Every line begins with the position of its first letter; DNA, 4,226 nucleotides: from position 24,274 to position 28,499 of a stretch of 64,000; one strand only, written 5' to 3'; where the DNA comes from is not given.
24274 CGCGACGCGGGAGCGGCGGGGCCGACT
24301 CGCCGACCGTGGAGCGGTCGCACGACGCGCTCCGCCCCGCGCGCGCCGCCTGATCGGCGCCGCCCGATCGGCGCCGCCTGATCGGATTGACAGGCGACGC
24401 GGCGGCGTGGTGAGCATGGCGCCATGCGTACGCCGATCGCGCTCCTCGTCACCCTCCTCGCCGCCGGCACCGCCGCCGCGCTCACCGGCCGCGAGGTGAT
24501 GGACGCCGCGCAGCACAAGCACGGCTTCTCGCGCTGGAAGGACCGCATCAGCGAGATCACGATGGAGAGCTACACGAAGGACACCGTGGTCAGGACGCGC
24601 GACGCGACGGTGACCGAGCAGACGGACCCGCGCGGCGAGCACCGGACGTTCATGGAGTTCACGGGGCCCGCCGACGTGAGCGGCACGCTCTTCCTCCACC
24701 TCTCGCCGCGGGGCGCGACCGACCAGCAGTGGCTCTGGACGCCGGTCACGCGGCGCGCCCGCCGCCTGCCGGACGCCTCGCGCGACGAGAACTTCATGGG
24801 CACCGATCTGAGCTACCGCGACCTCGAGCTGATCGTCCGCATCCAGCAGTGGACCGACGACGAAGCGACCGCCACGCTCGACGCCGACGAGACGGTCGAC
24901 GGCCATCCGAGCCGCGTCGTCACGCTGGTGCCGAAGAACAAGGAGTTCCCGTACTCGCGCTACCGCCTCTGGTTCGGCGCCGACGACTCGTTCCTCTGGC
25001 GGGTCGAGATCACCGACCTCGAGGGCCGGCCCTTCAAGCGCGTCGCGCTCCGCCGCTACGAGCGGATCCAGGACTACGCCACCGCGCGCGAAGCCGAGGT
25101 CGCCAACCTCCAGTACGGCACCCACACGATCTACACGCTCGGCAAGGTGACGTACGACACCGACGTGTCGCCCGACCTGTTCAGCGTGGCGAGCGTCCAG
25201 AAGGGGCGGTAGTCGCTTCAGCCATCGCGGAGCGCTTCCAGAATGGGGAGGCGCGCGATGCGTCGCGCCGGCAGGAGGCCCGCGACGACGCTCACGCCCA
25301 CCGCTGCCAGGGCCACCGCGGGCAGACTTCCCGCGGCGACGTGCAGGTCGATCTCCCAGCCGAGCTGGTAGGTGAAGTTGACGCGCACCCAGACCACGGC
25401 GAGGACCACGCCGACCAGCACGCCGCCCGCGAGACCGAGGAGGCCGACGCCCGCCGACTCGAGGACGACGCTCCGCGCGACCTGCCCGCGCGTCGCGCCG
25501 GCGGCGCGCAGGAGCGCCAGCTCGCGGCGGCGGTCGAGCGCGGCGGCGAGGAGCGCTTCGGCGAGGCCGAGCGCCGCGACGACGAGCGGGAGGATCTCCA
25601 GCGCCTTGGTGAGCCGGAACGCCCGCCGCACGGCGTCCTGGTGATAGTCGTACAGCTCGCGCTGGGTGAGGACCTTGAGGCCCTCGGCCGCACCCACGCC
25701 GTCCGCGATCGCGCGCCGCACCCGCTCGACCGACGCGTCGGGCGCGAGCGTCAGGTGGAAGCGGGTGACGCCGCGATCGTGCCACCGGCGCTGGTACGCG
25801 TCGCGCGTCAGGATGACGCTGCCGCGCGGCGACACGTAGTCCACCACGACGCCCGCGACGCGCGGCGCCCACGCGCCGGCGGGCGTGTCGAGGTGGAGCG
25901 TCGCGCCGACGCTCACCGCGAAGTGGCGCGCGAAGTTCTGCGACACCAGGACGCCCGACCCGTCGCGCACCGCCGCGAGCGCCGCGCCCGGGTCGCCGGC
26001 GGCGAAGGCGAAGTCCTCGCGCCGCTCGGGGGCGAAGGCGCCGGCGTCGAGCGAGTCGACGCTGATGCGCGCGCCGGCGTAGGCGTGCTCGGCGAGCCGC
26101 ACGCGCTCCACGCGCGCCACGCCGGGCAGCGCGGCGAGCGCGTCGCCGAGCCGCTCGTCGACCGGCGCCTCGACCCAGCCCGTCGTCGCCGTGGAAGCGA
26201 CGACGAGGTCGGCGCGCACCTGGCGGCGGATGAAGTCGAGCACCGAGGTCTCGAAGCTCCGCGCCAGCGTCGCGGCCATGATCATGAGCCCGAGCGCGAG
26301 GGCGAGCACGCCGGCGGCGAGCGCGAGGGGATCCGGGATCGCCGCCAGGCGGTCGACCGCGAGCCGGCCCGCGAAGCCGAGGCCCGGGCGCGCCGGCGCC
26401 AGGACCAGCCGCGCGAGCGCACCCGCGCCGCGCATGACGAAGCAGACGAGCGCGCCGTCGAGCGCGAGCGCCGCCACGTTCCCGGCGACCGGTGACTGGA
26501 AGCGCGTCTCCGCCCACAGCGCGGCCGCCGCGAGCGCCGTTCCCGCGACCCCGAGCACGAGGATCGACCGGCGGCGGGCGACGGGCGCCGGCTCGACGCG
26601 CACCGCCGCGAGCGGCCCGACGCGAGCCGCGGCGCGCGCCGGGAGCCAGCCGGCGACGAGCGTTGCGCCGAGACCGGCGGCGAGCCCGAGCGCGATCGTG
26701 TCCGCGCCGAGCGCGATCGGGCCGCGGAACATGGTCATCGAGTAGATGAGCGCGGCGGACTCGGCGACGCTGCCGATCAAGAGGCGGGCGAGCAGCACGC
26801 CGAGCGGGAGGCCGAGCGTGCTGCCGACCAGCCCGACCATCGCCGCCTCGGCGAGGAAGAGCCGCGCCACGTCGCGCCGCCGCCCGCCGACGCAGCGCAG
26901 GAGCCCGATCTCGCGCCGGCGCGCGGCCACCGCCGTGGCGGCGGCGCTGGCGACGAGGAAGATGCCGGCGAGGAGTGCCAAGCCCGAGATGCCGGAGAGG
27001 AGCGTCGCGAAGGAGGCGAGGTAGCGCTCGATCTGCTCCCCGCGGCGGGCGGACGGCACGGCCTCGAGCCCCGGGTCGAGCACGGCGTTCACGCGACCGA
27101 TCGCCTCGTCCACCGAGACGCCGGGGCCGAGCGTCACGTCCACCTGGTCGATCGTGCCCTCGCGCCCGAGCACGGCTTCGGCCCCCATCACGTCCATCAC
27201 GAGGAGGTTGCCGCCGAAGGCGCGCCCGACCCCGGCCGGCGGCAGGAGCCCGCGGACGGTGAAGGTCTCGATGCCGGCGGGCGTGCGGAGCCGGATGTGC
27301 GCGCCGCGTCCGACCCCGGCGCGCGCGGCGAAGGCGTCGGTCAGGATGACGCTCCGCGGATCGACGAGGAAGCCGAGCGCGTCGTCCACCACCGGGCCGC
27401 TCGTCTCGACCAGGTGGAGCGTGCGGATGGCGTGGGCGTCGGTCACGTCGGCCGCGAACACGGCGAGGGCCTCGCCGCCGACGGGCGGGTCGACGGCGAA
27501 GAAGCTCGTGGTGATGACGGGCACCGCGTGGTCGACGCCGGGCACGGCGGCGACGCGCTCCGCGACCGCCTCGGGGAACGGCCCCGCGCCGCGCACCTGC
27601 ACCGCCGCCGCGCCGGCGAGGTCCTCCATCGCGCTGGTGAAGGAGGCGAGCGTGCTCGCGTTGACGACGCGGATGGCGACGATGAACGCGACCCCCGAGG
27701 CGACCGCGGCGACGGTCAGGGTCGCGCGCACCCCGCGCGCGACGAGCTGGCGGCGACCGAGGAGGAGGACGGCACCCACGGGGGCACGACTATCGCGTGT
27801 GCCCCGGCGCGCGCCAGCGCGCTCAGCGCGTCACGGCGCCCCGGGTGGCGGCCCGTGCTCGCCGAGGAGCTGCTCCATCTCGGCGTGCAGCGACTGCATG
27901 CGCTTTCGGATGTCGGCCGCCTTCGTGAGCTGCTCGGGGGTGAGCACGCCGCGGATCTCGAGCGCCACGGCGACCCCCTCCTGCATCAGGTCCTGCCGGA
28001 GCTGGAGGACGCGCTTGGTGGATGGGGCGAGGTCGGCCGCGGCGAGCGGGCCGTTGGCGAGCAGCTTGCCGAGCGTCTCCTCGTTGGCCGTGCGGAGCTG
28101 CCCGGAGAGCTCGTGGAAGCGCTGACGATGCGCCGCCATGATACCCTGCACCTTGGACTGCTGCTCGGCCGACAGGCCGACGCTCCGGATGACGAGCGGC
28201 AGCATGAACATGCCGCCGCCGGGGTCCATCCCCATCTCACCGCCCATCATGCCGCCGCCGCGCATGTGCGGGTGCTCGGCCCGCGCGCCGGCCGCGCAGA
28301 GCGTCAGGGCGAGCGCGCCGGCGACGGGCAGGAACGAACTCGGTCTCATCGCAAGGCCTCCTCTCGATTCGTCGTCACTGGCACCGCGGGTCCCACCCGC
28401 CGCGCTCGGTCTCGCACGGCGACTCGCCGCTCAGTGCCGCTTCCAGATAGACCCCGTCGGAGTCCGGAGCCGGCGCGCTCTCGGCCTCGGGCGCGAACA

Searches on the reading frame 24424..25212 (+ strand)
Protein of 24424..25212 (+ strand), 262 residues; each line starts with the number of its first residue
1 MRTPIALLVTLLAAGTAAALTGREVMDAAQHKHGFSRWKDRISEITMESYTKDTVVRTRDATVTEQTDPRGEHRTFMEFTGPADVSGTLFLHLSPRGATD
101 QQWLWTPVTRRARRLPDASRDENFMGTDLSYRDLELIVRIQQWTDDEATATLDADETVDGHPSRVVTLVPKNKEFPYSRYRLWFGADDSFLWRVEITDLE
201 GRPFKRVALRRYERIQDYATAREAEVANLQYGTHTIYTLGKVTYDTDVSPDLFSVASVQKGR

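Call 32: search_protein_families(library=pfam, proteins=[window:24424-25212:+], max_evalue=0.0001)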
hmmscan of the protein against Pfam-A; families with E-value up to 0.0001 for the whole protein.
window:24424-25212:+ (262 aa): 2 families
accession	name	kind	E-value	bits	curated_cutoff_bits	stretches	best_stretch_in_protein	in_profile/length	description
PF17131.11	LolA_like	-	5.9e-40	137.3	30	1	71-258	1-182/184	Outer membrane lipoprotein-sorting protein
PF07044.18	DUF1329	-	1.2e-06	28.6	23.1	1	46-129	121-202/368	Protein of unknown function (DUF1329)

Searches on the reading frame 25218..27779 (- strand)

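Call 32: search_protein_families(library=pfam, proteins=[window:25218-27779:-], max_evalue=0.0001)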
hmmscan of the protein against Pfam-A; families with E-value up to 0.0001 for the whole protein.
window:25218-27779:- (853 aa): 2 families
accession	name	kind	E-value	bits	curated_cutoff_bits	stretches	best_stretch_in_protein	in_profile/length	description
PF02687.27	FtsX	-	1.1e-31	109.8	25.5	2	264-387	3-118/120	FtsX-like permease C-terminal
PF12704.14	MacB_PCD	-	1.4e-19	71.7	27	2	20-232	2-206/207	MacB-like periplasmic core domain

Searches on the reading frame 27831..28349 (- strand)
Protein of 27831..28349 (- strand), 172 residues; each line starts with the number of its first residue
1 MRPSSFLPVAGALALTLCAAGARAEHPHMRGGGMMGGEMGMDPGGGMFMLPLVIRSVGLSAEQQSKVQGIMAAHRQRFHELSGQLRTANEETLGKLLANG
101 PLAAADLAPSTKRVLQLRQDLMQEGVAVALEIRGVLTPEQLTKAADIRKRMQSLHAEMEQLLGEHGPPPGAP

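Call 32: search_protein_families(library=pfam, proteins=[window:27831-28349:-], max_evalue=0.0001)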
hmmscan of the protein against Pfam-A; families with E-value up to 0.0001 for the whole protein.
window:27831-28349:- (172 aa): 1 family
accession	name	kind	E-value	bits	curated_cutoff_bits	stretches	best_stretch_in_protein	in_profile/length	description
PF13801.11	Metal_resist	-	8.4e-12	45.8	29.2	1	8-140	4-122/125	Heavy-metal resistance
